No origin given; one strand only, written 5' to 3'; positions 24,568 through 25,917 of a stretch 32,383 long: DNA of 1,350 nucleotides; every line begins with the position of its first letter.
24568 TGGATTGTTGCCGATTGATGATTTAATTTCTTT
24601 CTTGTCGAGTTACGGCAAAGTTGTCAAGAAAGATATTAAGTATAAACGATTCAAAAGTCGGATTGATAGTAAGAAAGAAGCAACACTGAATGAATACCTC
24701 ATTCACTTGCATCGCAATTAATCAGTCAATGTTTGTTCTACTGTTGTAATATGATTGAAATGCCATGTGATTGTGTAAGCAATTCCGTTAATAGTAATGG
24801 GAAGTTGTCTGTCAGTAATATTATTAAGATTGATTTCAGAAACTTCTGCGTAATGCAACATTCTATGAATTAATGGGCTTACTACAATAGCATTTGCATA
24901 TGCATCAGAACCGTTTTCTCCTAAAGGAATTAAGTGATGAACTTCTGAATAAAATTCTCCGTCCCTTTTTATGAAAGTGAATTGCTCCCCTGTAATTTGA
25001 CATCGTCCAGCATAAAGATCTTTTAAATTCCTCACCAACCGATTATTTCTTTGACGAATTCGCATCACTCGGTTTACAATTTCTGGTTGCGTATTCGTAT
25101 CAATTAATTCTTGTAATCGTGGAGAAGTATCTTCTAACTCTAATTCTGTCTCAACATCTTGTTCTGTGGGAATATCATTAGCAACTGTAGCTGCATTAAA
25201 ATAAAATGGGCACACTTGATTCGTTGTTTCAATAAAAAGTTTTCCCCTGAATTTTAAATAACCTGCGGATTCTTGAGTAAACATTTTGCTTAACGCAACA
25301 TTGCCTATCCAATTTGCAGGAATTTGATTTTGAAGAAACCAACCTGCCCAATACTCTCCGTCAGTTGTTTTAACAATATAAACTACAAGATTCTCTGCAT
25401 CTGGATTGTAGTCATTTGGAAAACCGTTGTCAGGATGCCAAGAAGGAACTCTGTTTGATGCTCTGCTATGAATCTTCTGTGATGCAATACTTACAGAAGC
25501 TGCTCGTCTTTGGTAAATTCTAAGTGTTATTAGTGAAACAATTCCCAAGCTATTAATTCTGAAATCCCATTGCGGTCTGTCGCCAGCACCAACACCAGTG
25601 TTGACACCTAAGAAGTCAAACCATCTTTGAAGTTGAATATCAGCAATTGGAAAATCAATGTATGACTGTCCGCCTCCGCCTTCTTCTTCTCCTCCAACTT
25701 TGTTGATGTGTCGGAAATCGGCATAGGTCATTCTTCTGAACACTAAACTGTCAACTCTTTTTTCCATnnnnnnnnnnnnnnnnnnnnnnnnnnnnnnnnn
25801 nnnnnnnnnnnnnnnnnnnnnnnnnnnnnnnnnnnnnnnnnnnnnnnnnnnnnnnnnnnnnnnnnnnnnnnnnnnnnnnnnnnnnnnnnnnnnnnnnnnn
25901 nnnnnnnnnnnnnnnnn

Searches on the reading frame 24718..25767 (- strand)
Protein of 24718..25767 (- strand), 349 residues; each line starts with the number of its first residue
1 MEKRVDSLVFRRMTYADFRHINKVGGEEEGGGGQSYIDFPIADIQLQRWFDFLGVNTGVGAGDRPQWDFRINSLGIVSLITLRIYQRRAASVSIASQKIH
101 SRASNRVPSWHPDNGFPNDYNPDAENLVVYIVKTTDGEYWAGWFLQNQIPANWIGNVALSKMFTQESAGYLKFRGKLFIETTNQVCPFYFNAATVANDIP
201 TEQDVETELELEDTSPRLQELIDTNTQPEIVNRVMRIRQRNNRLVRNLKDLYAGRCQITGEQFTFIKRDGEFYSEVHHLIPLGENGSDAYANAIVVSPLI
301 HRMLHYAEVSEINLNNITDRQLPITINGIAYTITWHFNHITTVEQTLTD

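Call 3: search_protein_families(library=pfam, proteins=[window:24718-25767:-], max_evalue=0.01)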
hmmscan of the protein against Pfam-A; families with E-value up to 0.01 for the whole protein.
window:24718-25767:- (349 aa): 0 families

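Call 4: search_protein_families(library=padloc, proteins=[window:24718-25767:-], max_evalue=0.01)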
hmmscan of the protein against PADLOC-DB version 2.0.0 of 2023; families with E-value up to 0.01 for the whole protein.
window:24718-25767:- (349 aa): 1 family
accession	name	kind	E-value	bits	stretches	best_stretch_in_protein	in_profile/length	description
PDLC03656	mREase_IV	-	1.6e-10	39.2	1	226-309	177-260/277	Type IV methyl-directed restriction enzyme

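Call 5: search_protein_families(library=ncbifam, proteins=[window:24718-25767:-], max_evalue=0.01)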
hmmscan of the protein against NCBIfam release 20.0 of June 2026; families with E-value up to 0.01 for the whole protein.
window:24718-25767:- (349 aa): 0 families

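Call 6: search_solved_structures(query=window:24718-25767:-, max_evalue=1, show_alignments=3)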
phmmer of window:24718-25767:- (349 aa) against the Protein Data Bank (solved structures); distinct sequences matched with E-value up to 1: 9.
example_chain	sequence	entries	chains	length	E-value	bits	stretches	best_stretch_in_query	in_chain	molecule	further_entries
6ghc_A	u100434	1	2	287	3.1e-09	39.5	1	225-309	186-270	5-methylcytosine-specific restriction enzyme A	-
6me0_C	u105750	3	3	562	0.33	13.1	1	242-307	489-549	Maturase reverse transcriptase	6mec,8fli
9sjn_A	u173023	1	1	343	0.36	13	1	274-310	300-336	Cas8f fusion with HNH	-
8ydb_J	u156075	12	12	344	0.36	13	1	274-310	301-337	Cas8f fusion with HNH | HNH endonuclease | a protein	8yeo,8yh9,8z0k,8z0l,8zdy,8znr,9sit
7tgh_AB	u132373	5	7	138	0.36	13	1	167-272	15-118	Acyl carrier protein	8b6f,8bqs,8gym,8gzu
8w1p_G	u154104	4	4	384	0.42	12.8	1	274-309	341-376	Cas8 | Cas8f fusion with HNH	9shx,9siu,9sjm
6ghs_A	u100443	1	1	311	0.71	12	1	239-301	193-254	TagI restriction endonuclease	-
8if0_X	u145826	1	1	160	0.89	11.7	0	246-296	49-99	CRISPR-associated endonuclease Cas9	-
6j9n_A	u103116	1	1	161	0.9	11.7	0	246-296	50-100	CRISPR-associated endonuclease Cas9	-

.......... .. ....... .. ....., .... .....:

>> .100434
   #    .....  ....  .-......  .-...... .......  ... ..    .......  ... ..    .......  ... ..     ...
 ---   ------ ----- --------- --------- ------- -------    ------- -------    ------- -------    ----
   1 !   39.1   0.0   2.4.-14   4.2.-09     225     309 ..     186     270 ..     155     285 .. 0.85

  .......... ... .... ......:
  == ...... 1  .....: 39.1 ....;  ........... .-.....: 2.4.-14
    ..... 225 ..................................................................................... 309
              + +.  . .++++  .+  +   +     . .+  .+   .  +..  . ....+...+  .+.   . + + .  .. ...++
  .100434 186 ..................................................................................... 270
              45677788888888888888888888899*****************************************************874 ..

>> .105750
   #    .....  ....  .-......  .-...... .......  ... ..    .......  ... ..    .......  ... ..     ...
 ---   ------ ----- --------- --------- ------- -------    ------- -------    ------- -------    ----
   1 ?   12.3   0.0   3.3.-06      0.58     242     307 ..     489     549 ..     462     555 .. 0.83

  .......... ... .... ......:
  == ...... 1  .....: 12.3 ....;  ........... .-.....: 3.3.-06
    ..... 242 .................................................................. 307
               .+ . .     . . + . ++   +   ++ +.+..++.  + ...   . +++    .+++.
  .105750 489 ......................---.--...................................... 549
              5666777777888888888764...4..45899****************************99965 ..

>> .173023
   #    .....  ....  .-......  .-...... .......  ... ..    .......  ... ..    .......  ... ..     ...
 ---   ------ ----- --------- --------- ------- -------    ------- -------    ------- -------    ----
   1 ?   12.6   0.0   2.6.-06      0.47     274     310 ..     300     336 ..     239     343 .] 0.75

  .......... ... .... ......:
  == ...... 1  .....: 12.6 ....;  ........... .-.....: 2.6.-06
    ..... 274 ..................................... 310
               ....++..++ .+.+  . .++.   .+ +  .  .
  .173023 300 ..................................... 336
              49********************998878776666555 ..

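Call 9: find_homologous_proteins(query=window:24718-25767:-, max_evalue=0.001)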
Query window:24718-25767:- (349 aa): 512 proteins with E <= 0.001 among 1403 candidates; the best 120 are listed.
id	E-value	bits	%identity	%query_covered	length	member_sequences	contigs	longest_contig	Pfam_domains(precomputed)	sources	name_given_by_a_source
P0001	6.7e-238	806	100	100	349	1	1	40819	-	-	-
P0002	1.8e-220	749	93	100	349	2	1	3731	-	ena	-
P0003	2.6e-212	722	91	100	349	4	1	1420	-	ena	-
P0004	5.1e-209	711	88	100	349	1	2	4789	-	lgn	-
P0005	3.1e-208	709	87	100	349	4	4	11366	-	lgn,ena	-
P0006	2.1e-205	699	87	99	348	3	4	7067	-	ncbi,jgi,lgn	jgi:5-methylcytosine-specific restriction protein A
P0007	3.7e-204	695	86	100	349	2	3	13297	-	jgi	-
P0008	1.0e-203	694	86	100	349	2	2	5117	-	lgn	-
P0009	8.3e-200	681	84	100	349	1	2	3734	-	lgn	-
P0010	1.3e-199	680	85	100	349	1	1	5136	-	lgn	-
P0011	1.4e-196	670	84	99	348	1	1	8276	-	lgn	-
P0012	3.1e-194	663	81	100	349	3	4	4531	-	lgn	-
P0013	7.7e-193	658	81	100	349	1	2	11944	-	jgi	jgi:5-methylcytosine-specific restriction protein A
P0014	1.4e-189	647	79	99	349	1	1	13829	-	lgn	-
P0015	2.3e-189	647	81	100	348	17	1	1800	-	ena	-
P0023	6.8e-177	606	73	100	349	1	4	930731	-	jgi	jgi:5-methylcytosine-specific restriction protein A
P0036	9.6e-166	569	69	99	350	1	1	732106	-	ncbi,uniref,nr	ncbi:hypothetical protein [Dysgonomonas sp. 25]|uniref:HNH endonuclease n=1 Tax=Dysgonomonas sp. 25 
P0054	1.9e-158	545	67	100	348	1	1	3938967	-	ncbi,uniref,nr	ncbi:HNH endonuclease [Elizabethkingia anophelis]|uniref:HNH endonuclease n=1 Tax=Elizabethkingia an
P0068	2.8e-153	528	66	100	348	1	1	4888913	-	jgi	jgi:5-methylcytosine-specific restriction enzyme A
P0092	1.4e-145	503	62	99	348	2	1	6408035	-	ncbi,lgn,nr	ncbi:hypothetical protein A6C57_24300 [Fibrella sp. ES10-3-2-2]|nr:hypothetical protein A6C57_24300 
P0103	2.6e-141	489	60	100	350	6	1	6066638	-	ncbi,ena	-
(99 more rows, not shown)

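Call 10: find_related_loci(query=window:24718-25767:-, collection=genome_contigs, flank=8000)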
Query window:24718-25767:- (349 aa) in genome_contigs; peptide patterns used: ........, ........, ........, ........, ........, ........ (x = any residue, [..] = any of these).
35 stretches matched a pattern; 8 encode a relative of the query (tblastn E <= 1e-3); 8 distinct loci.
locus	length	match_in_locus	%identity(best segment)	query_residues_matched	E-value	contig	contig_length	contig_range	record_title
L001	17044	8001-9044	82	1-349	0e+0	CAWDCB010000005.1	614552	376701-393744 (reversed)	MAG: uncultured Chitinophagaceae bacterium isolate MFD04212.bin.2.54 genome assembly, contig: contig_17850, whole genome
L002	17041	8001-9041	71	1-347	4e-169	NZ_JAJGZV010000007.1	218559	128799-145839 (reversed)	Flavobacterium chungbukense strain CS100 Flavobacteria_7, whole genome shotgun sequence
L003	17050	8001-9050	62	1-349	1e-140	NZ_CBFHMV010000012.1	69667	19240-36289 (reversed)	MAG: Flavobacterium sp. isolate AGTU_45_bin_2_strict AGTU_45_bin_2_strict_c12, whole genome shotgun sequence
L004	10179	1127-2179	56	1-349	2e-127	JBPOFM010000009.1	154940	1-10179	MAG: Aquaticitalea sp. isolate MAG_04 MAG_04_9, whole genome shotgun sequence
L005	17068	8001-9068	39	3-339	3e-74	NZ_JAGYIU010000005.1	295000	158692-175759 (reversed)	MAG: Pseudoalteromonas sp. isolate M30B23 5, whole genome shotgun sequence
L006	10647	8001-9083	39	5-343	2e-69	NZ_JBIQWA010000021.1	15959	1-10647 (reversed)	Marivita sp. S0852 scaffold21, whole genome shotgun sequence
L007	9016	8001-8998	46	3-295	2e-48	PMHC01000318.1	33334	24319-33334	MAG: Acidobacteriaceae bacterium isolate bog_316 73.20120600_S1D.48_contig_3187, whole genome shotgun sequence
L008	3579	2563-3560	46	3-295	2e-48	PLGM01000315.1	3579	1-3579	MAG: Acidobacteriaceae bacterium isolate bog_218 73.20110800_S3D.19_contig_18472, whole genome shotgun sequence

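Call 21: find_encoding_contigs(protein=P0054, flank=7000, max_places=2)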
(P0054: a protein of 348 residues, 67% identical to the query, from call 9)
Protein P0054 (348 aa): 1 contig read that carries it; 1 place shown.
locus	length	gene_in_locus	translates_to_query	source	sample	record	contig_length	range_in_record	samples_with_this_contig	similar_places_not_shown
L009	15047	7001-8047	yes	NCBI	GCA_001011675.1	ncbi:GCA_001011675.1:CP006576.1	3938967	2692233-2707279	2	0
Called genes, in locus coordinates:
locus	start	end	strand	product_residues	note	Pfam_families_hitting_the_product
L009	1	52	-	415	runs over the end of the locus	PF17293:Arm-DNA-bind_5, PF13102:Phage_int_SAM_5, PF00589:Phage_integrase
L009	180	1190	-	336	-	-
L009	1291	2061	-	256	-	-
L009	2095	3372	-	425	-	PF00476:DNA_pol_A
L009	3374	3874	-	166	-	PF01612:DNA_pol_A_exo1, PF13482:RNase_H_2 (weak), PF22619:DNA_polI_exo1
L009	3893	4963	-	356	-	-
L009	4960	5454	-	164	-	-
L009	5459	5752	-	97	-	-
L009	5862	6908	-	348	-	-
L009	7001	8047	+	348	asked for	-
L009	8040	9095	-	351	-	PF02086:MethyltransfD12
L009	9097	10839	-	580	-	PF02384:N6_Mtase, PF07669:Eco57I, PF12950:TaqI_C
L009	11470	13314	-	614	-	PF19576:Acyltransf_2, PF01553:Acyltransferase, PF13444:Acetyltransf_5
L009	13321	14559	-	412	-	PF00696:AA_kinase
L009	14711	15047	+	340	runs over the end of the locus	PF00316:FBPase, PF18913:FBPase_C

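Call 22: find_encoding_contigs(protein=P0036, flank=7000, max_places=2)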
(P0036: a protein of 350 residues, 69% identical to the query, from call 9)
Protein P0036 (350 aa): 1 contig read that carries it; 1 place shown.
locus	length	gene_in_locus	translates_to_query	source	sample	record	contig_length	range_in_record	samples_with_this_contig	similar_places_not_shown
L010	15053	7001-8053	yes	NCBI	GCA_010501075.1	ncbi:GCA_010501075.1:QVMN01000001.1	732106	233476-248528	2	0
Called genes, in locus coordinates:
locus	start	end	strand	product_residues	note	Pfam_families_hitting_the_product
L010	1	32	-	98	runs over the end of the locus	PF13572:DUF4134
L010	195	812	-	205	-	-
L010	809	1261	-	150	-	PF11888:DUF3408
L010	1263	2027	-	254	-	PF01656:CbiA, PF09140:MipZ, PF10609:ParA, PF13614:AAA_31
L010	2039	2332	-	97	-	-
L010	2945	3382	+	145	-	PF19514:MobC_2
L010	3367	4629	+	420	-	PF03432:Relaxase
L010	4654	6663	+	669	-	PF14293:YWFCY, PF02534:T4SS-DNA_transf, PF10412:TrwB_AAD_bind, PF12696:TraG-D_C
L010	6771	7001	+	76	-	PF13560:HTH_31 (weak), PF01381:HTH_3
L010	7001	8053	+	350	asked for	-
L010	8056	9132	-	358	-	PF02086:MethyltransfD12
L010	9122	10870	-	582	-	PF02384:N6_Mtase, PF07669:Eco57I, PF12950:TaqI_C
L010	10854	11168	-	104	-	PF13560:HTH_31, PF12844:HTH_19 (weak), PF01381:HTH_3 (weak)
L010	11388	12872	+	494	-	PF13351:DUF4099, PF13101:DUF3945, PF13342:Toprim_Crpt (weak), PF13101:DUF3945, PF13342:Toprim_Crpt (weak)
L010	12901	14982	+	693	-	PF01751:Toprim, PF01131:Topoisom_bac, PF13342:Toprim_Crpt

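Call 23: find_encoding_contigs(protein=P0092, flank=7000, max_places=2)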
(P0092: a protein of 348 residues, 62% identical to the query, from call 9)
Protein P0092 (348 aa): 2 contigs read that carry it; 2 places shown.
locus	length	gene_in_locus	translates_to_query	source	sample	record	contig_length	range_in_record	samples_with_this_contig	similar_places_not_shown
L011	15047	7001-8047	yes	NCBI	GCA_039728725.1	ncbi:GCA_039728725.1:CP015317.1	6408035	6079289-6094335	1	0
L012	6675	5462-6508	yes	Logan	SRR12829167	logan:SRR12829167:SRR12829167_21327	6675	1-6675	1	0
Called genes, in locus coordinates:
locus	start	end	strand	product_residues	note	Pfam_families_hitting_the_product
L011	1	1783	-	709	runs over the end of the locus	PF08447:PAS_3, PF01590:GAF, PF13185:GAF_2 (weak), PF00512:HisKA, PF02518:HATPase_c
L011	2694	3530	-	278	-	PF07883:Cupin_2 (weak), PF22200:ExsA_N, PF00165:HTH_AraC (weak), PF12833:HTH_18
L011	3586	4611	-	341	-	PF00106:adh_short, PF01370:Epimerase (faint), PF13561:adh_short_C2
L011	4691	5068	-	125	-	PF00903:Glyoxalase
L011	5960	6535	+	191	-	PF00239:Resolvase, PF02796:HTH_7 (weak)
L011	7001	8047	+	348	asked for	-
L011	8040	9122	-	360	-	PF02086:MethyltransfD12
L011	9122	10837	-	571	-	PF02384:N6_Mtase, PF07669:Eco57I, PF12950:TaqI_C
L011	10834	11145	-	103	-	PF13560:HTH_31, PF12844:HTH_19 (weak), PF01381:HTH_3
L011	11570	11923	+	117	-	-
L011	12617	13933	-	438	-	PF11700:ATG22, PF07690:MFS_1, PF13347:MFS_2 (faint)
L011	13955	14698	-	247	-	PF08239:SH3_3 (faint)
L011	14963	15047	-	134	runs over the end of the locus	PF11325:DUF3127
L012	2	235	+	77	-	?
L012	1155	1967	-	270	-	PF07883:Cupin_2 (weak), PF22200:ExsA_N, PF00165:HTH_AraC (weak), PF12833:HTH_18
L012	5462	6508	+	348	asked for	-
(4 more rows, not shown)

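Call 27: predict_structure(alignment_id=A1)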
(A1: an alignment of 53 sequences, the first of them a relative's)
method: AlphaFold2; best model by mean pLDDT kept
length: 349 residues; sequences in the alignment: 53
mean_pLDDT: 82.3   pTM: 0.59
mean pLDDT of the five models: 82.3, 74.8, 70.9, 69.8, 68.6
residues with pLDDT >= 90: 117; 70-90: 172; 50-70: 58; < 50: 2
segments of 3 or more residues with pLDDT < 50: none
pLDDT, mean of each block of 10 residues (from residue 1): 91 87 63 79 94 94 92 91 92 83 80 88 90 94 88 68 84 85 80 62 58 63 72 72 86 90 83 86 59 88 88 86 92 92 82
secondary structure, 60 per line:
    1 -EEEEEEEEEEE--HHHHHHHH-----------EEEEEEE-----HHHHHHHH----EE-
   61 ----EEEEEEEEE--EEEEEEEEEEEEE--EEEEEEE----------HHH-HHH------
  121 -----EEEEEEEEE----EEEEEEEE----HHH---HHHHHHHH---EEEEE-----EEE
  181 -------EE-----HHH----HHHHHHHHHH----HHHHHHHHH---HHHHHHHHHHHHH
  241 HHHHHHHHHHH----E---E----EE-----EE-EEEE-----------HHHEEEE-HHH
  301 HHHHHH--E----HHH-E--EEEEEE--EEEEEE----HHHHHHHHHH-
elements in order: E2-12 H15-22 E34-40 H46-53 E65-73 E76-88 E91-97 E126-134 E139-146 H157-164 E168-172 E178-180 H202-211 H216-224 H228-251 E275-278 E293-296 H298-306 E321-326 E329-334 H339-348

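Call 29: fold_search(model_id=the predicted structure, library=pdb)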
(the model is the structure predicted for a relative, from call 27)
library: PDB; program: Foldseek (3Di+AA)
matches with E <= 10: 656; with E <= 0.001: 0
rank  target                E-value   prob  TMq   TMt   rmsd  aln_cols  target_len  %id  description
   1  4ldw_B                1.6e-03  0.97  0.21  0.22  14.2       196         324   11  Crystal structure of the DNA Binding Domain of arabidopsis thaliana auxin response factor 1, P21 structure (released 2014-02-12)
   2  4ldy_A                1.9e-03  0.98  0.21  0.22  13.3       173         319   10  Crystal structure of the DNA binding domain of the G245A mutant of arabidopsis thaliana auxin reponse factor 1 (released 2014-02-12)
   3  4ldw_A                2.3e-03  0.84  0.16  0.18  21.0       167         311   10  Crystal structure of the DNA Binding Domain of arabidopsis thaliana auxin response factor 1, P21 structure (released 2014-02-12)
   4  4ldx_B                2.3e-03  0.84  0.17  0.17  18.9       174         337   11  Crystal structure of the DNA binding domain of arabidopsis thaliana auxin response factor 1 (ARF1) in complex with pro (released 2014-02-12)
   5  6ycq_B                3.2e-03  0.69  0.17  0.17  18.8       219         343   10  Crystal structure of the DNA binding domain of Arabidopsis thaliana Auxin Response Factor 1 (AtARF1) in complex with H (released 2020-09-09)
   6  5o63_B                4.0e-03  0.96  0.22  0.38   9.2       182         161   13  Crystal structure of UbaLAI restriction endonuclease B3 domain domain (mutant L24M L53M L95M) with cognate DNA (released 2017-08-02)
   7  6ycq_A                6.7e-03  0.57  0.17  0.17  18.6       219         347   11  Crystal structure of the DNA binding domain of Arabidopsis thaliana Auxin Response Factor 1 (AtARF1) in complex with H (released 2020-09-09)
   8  4ldy_B                7.5e-03  0.94  0.22  0.23  13.2       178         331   10  Crystal structure of the DNA binding domain of the G245A mutant of arabidopsis thaliana auxin reponse factor 1 (released 2014-02-12)
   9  5o63_A                9.3e-03  0.95  0.23  0.41   9.1       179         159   12  Crystal structure of UbaLAI restriction endonuclease B3 domain domain (mutant L24M L53M L95M) with cognate DNA (released 2017-08-02)
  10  6ghc_B                2.7e-02  1.00  0.17  0.20   7.9       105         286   24  Modification dependent EcoKMcrA restriction endonuclease (released 2018-08-08)
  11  6ghc_A                4.4e-02  1.00  0.15  0.18   8.4       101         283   25  Modification dependent EcoKMcrA restriction endonuclease (released 2018-08-08)
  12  7et6_D                7.7e-02  0.75  0.21  0.51   5.9       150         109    9  Crystal structure of Arabidopsis TEM1 B3-DNA complex (released 2021-09-15)
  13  2okm                  1.4e-01  0.08  0.09  0.16  11.3       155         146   10  Crystal structure of ACE19, the collagen binding subdomain of Enterococcus faecalis surface protein ACE (released 2008-01-22)
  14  8hta_MODEL_1_A        1.5e-01  0.08  0.11  0.17  15.3       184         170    9  Solution Structure of the C65A/C167A Mutant of Human Lipocalin-type Prostaglandin D Synthase (released 2023-04-19)
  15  9ll4_A                1.7e-01  0.18  0.13  0.30  10.9       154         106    8  Crystal structure of the Helicobacter pylori copper resistance determinant CrdA in complex with silver ions in space g (released 2025-11-19)
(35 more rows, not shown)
